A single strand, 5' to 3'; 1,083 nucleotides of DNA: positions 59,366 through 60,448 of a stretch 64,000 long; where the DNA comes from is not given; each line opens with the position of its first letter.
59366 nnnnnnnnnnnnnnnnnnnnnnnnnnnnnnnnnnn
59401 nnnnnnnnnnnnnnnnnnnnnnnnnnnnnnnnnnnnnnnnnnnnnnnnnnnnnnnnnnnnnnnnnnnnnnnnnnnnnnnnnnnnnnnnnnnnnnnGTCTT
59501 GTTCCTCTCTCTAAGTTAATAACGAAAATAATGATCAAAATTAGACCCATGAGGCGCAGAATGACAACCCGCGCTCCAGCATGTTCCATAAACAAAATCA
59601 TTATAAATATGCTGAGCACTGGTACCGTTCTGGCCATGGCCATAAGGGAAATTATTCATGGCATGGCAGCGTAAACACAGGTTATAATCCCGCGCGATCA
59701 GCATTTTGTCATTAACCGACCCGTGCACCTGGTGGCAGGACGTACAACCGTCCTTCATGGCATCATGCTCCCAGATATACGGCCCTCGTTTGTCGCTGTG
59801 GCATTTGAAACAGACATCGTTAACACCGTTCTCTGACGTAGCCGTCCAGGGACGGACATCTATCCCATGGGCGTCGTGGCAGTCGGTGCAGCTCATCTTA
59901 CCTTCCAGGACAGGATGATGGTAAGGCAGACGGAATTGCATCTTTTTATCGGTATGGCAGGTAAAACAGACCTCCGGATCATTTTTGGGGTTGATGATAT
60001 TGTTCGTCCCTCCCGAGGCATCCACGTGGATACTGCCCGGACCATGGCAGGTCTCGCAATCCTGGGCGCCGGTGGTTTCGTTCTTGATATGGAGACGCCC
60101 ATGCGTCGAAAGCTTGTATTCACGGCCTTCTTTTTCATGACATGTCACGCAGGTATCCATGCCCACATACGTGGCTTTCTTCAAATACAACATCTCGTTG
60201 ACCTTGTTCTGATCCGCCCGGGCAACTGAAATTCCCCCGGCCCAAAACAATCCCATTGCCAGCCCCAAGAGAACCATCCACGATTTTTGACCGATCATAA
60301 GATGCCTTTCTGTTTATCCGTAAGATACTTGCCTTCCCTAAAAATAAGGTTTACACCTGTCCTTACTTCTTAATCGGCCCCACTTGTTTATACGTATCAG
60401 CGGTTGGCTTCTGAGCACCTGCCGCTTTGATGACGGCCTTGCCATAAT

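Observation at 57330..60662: Mto/Pio-like core: monohaem c, 8-haem periplasmic cytochrome and 721-aa porin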

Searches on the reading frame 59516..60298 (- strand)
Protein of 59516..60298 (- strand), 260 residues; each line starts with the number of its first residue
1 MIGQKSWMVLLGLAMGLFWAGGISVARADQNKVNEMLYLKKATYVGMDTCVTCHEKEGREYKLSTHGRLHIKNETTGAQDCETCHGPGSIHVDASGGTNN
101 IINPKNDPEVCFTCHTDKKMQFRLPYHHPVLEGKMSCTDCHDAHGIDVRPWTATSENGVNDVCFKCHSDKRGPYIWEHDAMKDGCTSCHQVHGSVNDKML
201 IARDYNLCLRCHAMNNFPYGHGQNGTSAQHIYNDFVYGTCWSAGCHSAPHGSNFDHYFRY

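Call 5: search_protein_families(library=pfam, proteins=[window:59516-60298:-], max_evalue=0.1)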
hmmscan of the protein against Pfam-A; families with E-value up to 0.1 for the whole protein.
window:59516-60298:- (260 aa): 5 families
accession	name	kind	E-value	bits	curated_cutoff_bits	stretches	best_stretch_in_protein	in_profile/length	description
PF09699.15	Paired_CXXCH_1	-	1.3e-26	92.4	20.6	4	178-213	1-37/41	Doubled CXXCH motif (Paired_CXXCH_1)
PF22678.1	Cytochrom_c_NrfB-like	-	2.5e-10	41.1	27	2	158-201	31-77/89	Cytochrome c-type protein NrfB-like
PF14522.11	Cytochrome_C7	-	3.6e-08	33.5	24.8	3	132-190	10-67/67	Cytochrome c7 and related cytochrome c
PF14537.11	Cytochrom_c3_2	-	4.8e-08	33.8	25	2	107-168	25-79/79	Cytochrome c3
PF22113.1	Mtrc-MtrF_II-IV_dom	-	4.8e-06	26.6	30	1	40-90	113-169/176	Outer membrane cytochrome MtrC/MtrF-like, domains II/IV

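Call 6: search_protein_families(library=ncbifam, proteins=[window:59516-60298:-], max_evalue=0.1)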
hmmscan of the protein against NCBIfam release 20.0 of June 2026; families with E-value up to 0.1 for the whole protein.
window:59516-60298:- (260 aa): 10 families
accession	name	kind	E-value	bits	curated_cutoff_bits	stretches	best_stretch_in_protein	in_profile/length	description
NF041028.1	decahem_GSU2203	exception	8.2e-53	179.7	325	2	105-221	145-260/317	GSU2203 family decaheme c-type cytochrome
TIGR03508.1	decahem_SO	subfamily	5.8e-48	163.6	192.2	2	103-255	112-257/258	DmsE family decaheme c-type cytochrome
TIGR01905.1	paired_CXXCH_1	subfamily_domain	1.1e-18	66.8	25.2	2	178-213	1-37/41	doubled CXXCH domain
NF008659.0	PRK11659.1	equivalog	3.2e-12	46.5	184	2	159-214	109-169/188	cytochrome c nitrite reductase pentaheme subunit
TIGR03146.1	cyt_nit_nrfB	equivalog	5.1e-09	36.6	166.6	2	159-213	83-142/145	cytochrome c nitrite reductase pentaheme subunit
NF049875.1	NetB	exception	6.1e-08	32.7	380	2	42-170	67-198/211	Nrf-like electron transfer protein NetB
NF041198.1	UshA_like_PCGU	equivalog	6.1e-08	31.7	275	2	80-119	474-512/519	UshA-like (seleno)protein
TIGR03153.1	cytochr_NrfH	equivalog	1.2e-06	28.6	134.2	1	103-213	23-134/138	cytochrome c nitrite reductase small subunit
NF045722.1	c3_cytochr_TmcA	equivalog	0.0031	17.3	114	1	159-214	57-112/125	acidic tetraheme cytochrome c3 TmcA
NF047727.1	4hemeCytCCctA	equivalog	0.0062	16.7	180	0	78-171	37-108/109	tetraheme c-type cytochrome CctA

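Call 9: find_homologous_proteins(query=window:59516-60298:-)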
Query window:59516-60298:- (260 aa): 1103 proteins with E <= 0.001 among 1187 candidates; the best 120 are listed.
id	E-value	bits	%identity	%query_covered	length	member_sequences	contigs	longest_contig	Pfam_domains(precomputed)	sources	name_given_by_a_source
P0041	1.5e-175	600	96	100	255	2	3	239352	PF09699.16,PF14537.12,PF22678.2,PF14522.12,PF22113.2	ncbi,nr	ncbi:MAG: hypothetical protein KGI24_01000 [Candidatus Omnitrophica bacterium]|nr:hypothetical prote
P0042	9.2e-144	496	78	100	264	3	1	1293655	PF09699.16,PF14537.12,PF22678.2,PF14522.12,PF22113.2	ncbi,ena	-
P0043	4.5e-141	487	86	88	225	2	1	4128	PF09699.16,PF14537.12,PF22678.2,PF14522.12,PF22113.2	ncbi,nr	ncbi:MAG: hypothetical protein KGJ11_06200, partial [Candidatus Omnitrophica bacterium]|nr:hypotheti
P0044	8.4e-141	486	77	100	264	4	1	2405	PF09699.16,PF14537.12,PF22678.2,PF14522.12,PF22113.2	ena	-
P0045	3.6e-140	484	77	100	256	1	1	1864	PF09699.16,PF14537.12,PF22678.2,PF14522.12,PF22113.2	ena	-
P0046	1.2e-138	479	75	98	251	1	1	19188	PF09699.16,PF14537.12,PF22678.2,PF14522.12,PF22113.2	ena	-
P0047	3.2e-138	478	75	98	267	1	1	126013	PF09699.16,PF14537.12,PF22678.2,PF14522.12,PF22113.2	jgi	jgi:predicted CXXCH cytochrome family protein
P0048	1.7e-131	456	76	93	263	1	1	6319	PF09699.16,PF14537.12,PF22678.2,PF14522.12,PF22113.2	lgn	-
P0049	3.8e-128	445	74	100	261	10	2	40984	PF09699.16,PF14537.12,PF22678.2,PF14522.12,PF22113.2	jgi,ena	jgi:predicted CXXCH cytochrome family protein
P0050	2.0e-127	443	70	100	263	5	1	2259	PF09699.16,PF14537.12,PF22678.2,PF14522.12,PF22113.2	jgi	-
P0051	3.4e-127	442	72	98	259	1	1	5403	PF09699.16,PF14537.12,PF22678.2,PF14522.12,PF22113.2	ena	-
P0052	7.3e-127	441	70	100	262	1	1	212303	PF09699.16,PF14537.12,PF22678.2,PF14522.12,PF22113.2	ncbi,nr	ncbi:MAG: hypothetical protein HQL14_00545 [Candidatus Omnitrophica bacterium]|nr:hypothetical prote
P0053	4.7e-126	438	70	100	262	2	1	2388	PF09699.16,PF14537.12,PF22678.2,PF14522.12,PF22113.2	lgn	-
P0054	6.4e-126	438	71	99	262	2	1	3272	PF09699.16,PF14537.12,PF22678.2,PF14522.12,PF22113.2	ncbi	-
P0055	7.6e-126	437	71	100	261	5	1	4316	PF09699.16,PF14537.12,PF22678.2,PF14522.12,PF22113.2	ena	-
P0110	2.4e-96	341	57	100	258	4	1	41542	PF09699.16,PF14537.12,PF22678.2,PF14522.12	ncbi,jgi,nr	ncbi:MAG TPA: cytochrome c3 family protein [Candidatus Eisenbacteria bacterium]|jgi:predicted CXXCH 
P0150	4.7e-93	330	62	84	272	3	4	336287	PF09699.16,PF14537.12,PF22678.2,PF14522.12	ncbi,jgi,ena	-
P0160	2.2e-92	328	59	88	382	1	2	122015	PF09699.16,PF14537.12,PF22678.2,PF14522.12,PF22113.2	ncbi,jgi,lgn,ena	-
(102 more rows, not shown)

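Call 10: search_solved_structures(query=window:59516-60298:-, max_evalue=0.01, show_alignments=2)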
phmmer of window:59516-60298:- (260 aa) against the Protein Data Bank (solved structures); distinct sequences matched with E-value up to 0.01: 2.
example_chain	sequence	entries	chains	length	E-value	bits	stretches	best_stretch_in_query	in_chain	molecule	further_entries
6r2q_A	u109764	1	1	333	2.5e-34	122.2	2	101-254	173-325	Cystathionine beta-synthase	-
6i5b_A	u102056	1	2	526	0.0049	19.5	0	79-118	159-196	Uncharacterized protein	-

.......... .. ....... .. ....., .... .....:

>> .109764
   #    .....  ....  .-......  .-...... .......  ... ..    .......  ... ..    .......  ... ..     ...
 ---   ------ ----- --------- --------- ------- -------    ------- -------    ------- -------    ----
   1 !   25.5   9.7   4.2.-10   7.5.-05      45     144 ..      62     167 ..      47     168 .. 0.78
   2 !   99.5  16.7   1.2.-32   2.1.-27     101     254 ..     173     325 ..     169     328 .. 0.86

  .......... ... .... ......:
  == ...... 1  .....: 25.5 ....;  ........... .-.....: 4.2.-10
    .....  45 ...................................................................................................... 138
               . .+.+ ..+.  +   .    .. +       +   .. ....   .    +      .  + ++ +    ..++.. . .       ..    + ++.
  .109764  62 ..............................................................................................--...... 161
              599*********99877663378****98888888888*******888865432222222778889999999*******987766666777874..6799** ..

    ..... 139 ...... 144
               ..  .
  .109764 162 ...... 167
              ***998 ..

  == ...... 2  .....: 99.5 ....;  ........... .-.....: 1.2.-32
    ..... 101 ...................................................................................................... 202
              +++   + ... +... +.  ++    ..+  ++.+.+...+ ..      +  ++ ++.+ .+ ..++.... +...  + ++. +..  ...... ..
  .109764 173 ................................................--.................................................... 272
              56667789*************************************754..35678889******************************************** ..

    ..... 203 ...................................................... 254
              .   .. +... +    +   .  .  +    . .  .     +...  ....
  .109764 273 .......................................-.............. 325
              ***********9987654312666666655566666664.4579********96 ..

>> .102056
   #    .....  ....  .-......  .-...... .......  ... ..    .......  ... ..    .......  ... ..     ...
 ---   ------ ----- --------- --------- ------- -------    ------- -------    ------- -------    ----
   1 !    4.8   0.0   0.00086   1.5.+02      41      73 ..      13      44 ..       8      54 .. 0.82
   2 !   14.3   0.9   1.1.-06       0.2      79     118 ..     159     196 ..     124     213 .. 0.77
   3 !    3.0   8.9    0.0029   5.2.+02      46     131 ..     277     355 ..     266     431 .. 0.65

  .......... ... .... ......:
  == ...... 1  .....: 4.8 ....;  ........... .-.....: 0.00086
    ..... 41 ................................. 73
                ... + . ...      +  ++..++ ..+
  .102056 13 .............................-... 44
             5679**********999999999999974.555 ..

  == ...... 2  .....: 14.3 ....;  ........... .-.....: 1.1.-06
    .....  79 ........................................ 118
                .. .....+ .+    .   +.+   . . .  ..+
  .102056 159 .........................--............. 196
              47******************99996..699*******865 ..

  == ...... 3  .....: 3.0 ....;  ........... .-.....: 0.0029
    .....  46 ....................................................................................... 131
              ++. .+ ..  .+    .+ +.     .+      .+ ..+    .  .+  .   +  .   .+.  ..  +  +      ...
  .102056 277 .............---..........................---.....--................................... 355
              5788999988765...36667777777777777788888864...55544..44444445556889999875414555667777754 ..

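Call 34: find_encoding_contigs(protein=P0110, flank=8000, max_places=1)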
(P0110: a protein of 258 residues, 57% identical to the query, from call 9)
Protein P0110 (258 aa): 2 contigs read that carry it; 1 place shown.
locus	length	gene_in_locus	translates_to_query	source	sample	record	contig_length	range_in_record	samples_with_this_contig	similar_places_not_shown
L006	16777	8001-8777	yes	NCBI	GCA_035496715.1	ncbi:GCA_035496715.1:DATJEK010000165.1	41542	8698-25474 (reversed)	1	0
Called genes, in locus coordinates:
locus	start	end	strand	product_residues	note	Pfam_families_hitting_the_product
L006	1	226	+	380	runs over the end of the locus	PF04055:Radical_SAM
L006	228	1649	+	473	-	PF01266:DAO (weak), PF01593:Amino_oxidase, PF13450:NAD_binding_8, PF13454:NAD_binding_9 (faint)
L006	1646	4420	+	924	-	PF02629:CoA_binding, PF13380:CoA_binding_2, PF13607:Succ_CoA_lig, PF19045:Ligase_CoA_2, PF13549:ATP-grasp_5, PF13302:Acetyltransf_3, PF00583:Acetyltransf_1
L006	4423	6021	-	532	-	PF01578:Cytochrom_C_asm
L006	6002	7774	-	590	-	PF05140:ResB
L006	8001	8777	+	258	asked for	PF14522:Cytochrome_C7 (faint), PF22678:Cytochrom_c_NrfB-like (faint), PF14537:Cytochrom_c3_2 (faint), PF09699:Paired_CXXCH_1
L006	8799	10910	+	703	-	-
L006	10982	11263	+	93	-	-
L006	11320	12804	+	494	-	PF03264:Cytochrom_NNT, PF14522:Cytochrome_C7 (faint), PF14537:Cytochrom_c3_2 (faint)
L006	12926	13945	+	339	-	-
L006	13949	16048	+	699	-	-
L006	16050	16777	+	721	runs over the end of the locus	-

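Call 35: find_encoding_contigs(protein=P0150, flank=8000, max_places=1)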
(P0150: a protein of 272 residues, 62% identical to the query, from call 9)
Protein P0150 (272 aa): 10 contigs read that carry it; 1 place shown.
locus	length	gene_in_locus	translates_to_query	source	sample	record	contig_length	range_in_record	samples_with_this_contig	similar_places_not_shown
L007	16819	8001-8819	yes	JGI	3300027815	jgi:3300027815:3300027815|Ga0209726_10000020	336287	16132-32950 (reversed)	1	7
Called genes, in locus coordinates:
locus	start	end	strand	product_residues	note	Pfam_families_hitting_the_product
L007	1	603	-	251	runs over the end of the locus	PF01435:Peptidase_M48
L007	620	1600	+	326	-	PF08331:QueG_DUF1730, PF13484:Fer4_16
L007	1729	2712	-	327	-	PF00365:PFK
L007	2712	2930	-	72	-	-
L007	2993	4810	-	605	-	PF17297:PEPCK_N, PF00821:PEPCK_GTP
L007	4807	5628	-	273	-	PF03618:Kinase-PPPase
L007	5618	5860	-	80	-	-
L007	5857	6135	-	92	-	-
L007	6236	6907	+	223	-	PF00027:cNMP_binding, PF13545:HTH_Crp_2, PF00325:Crp (weak)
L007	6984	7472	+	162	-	PF01814:Hemerythrin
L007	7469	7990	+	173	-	PF27139:Aq_1264_TM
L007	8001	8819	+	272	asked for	PF14522:Cytochrome_C7 (faint), PF14537:Cytochrom_c3_2 (faint), PF22678:Cytochrom_c_NrfB-like (faint), PF09699:Paired_CXXCH_1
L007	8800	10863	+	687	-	-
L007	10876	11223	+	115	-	-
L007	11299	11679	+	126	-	-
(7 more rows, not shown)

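Call 49: find_related_loci(query=A3, collection=genome_contigs, flank=8000)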
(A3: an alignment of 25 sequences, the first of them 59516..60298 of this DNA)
Query A3 (260 aa) in genome_contigs; peptide patterns used: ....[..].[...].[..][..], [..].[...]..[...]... (x = any residue, [..] = any of these).
599 stretches matched a pattern (row limit reached: there are more); 361 encode a relative of the query (tblastn E <= 1e-3); the best 80 are kept; 80 distinct loci.
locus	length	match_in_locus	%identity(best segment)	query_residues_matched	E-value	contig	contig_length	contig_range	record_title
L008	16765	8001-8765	82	1-260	7e-153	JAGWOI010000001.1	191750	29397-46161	MAG: Candidatus Omnitrophota bacterium isolate REEB252 contig-150_44, whole genome shotgun sequence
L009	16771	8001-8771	77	1-260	1e-138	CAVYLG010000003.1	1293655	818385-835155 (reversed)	MAG: Candidatus Omnitrophota bacterium isolate MFD01476.bin.2.120 genome assembly, contig: contig_16581, whole genome sh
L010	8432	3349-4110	70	1-260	1e-124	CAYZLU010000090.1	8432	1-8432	MAG TPA_asm: uncultured Planctomycetales bacterium isolate binchicken_co241_372 genome assembly, contig: NODE_8966_lengt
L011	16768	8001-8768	70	1-260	5e-123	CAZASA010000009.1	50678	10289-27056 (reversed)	MAG TPA_asm: uncultured Planctomycetales bacterium isolate binchicken_co241_31 genome assembly, contig: NODE_611_length_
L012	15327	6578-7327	69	2-260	6e-118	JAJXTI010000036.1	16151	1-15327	MAG: bacterium isolate BP4.bin41 NODE_4287_length_16151_cov_1.433849, whole genome shotgun sequence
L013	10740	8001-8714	64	13-260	9e-106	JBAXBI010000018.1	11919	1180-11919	MAG: Candidatus Omnitrophota bacterium isolate ELA163 MAG163_18, whole genome shotgun sequence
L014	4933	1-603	73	52-260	1e-103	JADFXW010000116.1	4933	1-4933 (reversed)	MAG: Candidatus Omnitrophota bacterium isolate nDJH2bin13 nDJH2_bin13_NODE_116_length_4933_cov_1.907199, whole genome sh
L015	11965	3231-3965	56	6-260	7e-97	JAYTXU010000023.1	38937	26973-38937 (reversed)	MAG: Candidatus Omnitrophota bacterium isolate GFS_5990 GFS_5990_22, whole genome shotgun sequence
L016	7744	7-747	57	9-259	1e-96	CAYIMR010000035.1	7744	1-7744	MAG TPA_asm: uncultured Planctomycetales bacterium isolate ERP119705_co25_233 genome assembly, contig: NODE_9932_length_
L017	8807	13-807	51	6-260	9e-94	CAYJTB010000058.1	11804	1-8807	MAG TPA_asm: uncultured bacterium isolate ERP125453_co1_402 genome assembly, contig: NODE_6161_length_11804_cov_9.316282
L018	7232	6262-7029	55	4-260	8e-94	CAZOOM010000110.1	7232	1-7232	MAG TPA_asm: uncultured bacterium isolate SRP257259_co1_149 genome assembly, contig: NODE_17241_length_7232_cov_4.887000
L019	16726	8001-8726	55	10-260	6e-93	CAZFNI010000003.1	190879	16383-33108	MAG TPA_asm: uncultured Planctomycetales bacterium isolate SRP342105_co1_465 genome assembly, contig: NODE_73_length_190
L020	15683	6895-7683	54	1-260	2e-92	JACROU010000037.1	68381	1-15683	MAG: Candidatus Omnitrophota bacterium isolate NC_groundwater_1969_Pr3_S-0.2um_47_3 scaffold_144877, whole genome shotgu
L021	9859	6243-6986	55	10-260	7e-91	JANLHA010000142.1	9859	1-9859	MAG: Candidatus Omnitrophota bacterium isolate P6-5 k99_375683, whole genome shotgun sequence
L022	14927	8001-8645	59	42-260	9e-91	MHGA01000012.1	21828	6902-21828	MAG: Omnitrophica WOR_2 bacterium GWA2_63_20 gwa2_scaffold_20205, whole genome shotgun sequence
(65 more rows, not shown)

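Call 52: search_protein_families(library=pfam, proteins=[P0160], max_evalue=0.01)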
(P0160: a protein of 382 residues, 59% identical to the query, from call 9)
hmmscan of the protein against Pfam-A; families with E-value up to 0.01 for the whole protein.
P0160 (382 aa): 5 families
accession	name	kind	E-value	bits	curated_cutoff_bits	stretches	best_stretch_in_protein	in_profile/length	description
PF09699.15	Paired_CXXCH_1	-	9e-21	73.7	20.6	2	306-342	1-38/41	Doubled CXXCH motif (Paired_CXXCH_1)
PF14522.11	Cytochrome_C7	-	3.1e-11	43.4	24.8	2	259-318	9-67/67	Cytochrome c7 and related cytochrome c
PF22113.1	Mtrc-MtrF_II-IV_dom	-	5e-08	33.1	30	1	164-215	110-167/176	Outer membrane cytochrome MtrC/MtrF-like, domains II/IV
PF22678.1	Cytochrom_c_NrfB-like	-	2.1e-06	28.6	27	0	282-335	27-82/89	Cytochrome c-type protein NrfB-like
PF14537.11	Cytochrom_c3_2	-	3.3e-06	27.9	25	0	306-349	2-42/79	Cytochrome c3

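Call 66: search_dna_similar(query=window:59516-60298:-, collection=plasmids, mode=protein, max_evalue=0.001, max_rows=25)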
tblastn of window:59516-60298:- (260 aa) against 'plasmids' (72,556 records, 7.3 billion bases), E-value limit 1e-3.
Records with a match: 3; places in all: 3; records where one place covers at least 80% of the query: 1.
Best place of each record, by identity: <60% 3.
By first word of the organism name: Salmonella 2; Photobacterium 1.
By predicted mobility (MOB-suite, as given by PLSDB): conjugative 2; non-mobilizable 1.
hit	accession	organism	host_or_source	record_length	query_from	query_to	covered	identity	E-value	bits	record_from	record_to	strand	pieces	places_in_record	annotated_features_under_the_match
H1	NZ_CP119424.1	Photobacterium sp. DA100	-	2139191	5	253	96%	25.1%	9e-22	101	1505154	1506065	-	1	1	none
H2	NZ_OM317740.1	Salmonella sp.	-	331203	5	171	64%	26.1%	7e-4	48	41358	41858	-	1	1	nrfB: cytochrome c nitrite reductase pentaheme subunit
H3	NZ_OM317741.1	Salmonella sp.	-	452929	5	171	64%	26.1%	7e-4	48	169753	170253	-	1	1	nrfB: cytochrome c nitrite reductase pentaheme subunit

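Call 67: get_annotated_region(hit=H1, flank=7000)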
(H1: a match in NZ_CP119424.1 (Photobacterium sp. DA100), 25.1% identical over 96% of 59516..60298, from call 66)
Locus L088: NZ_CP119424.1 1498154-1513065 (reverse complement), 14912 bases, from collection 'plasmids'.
description: Photobacterium sp. DA100 plasmid pDA100, complete sequence
organism: Photobacterium sp. DA100 (NCBI taxid 3027472)
taxonomy: Bacteria; Pseudomonadota; Gammaproteobacteria; Vibrionales; Vibrionaceae; Photobacterium; Photobacterium sp. DA100
host: -; source: -; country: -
typing (MOB-suite, as given by PLSDB): non-mobilizable
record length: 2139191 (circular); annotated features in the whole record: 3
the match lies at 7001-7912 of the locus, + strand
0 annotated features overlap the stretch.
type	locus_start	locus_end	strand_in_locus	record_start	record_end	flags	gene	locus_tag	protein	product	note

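Call 69: search_protein_families(library=pfam, proteins=[L088:4738-6930:+, L088:6986-7942:+, L088:7953-9923:+, L088:10101-11600:+], max_evalue=0.001)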
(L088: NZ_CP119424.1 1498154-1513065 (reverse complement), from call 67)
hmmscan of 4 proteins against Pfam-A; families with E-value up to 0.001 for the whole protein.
L088:4738-6930:+ (730 aa): 4 families
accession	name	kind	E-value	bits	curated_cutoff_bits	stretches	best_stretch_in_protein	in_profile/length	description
PF22113.1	Mtrc-MtrF_II-IV_dom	-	6e-44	150.1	30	2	551-725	6-176/176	Outer membrane cytochrome MtrC/MtrF-like, domains II/IV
PF14522.11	Cytochrome_C7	-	6e-11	42.4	24.8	0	286-354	13-67/67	Cytochrome c7 and related cytochrome c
PF09699.15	Paired_CXXCH_1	-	1.3e-06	28.4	20.6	0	286-319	6-36/41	Doubled CXXCH motif (Paired_CXXCH_1)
PF02085.21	Cytochrom_CIII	-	4e-06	27.5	22.9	0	287-358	31-87/101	Class III cytochrome C family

L088:6986-7942:+ (318 aa): 6 families
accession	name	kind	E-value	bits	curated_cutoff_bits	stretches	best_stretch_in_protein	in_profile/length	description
PF09699.15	Paired_CXXCH_1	-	4.2e-39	132.4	20.6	3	243-278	1-37/41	Doubled CXXCH motif (Paired_CXXCH_1)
PF22678.1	Cytochrom_c_NrfB-like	-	1.4e-16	61.1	27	1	90-170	1-76/89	Cytochrome c-type protein NrfB-like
PF14537.11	Cytochrom_c3_2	-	2.7e-12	47.4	25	1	148-232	2-78/79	Cytochrome c3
PF14522.11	Cytochrome_C7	-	1.2e-11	44.7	24.8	0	174-232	12-66/67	Cytochrome c7 and related cytochrome c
PF22113.1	Mtrc-MtrF_II-IV_dom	-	2.9e-10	40.4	30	0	41-97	109-166/176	Outer membrane cytochrome MtrC/MtrF-like, domains II/IV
PF02085.21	Cytochrom_CIII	-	0.00014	22.6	22.9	0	51-99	45-87/101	Class III cytochrome C family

L088:7953-9923:+ (656 aa): 1 family
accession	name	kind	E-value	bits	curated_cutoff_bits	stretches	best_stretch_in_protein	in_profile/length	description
PF11854.14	MtrB_PioB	-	9e-153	510.6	23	1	61-655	4-634/635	Putative outer membrane beta-barrel porin, MtrB/PioB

L088:10101-11600:+ (499 aa): 2 families
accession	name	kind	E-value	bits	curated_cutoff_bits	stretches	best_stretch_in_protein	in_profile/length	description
PF02378.23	PTS_EIIC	-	3.4e-34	118.8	30.7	1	113-407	1-319/319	Phosphotransferase system, EIIC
PF00367.25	PTS_EIIB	-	7.9e-11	41.6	27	1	14-45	2-34/34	phosphotransferase system, EIIB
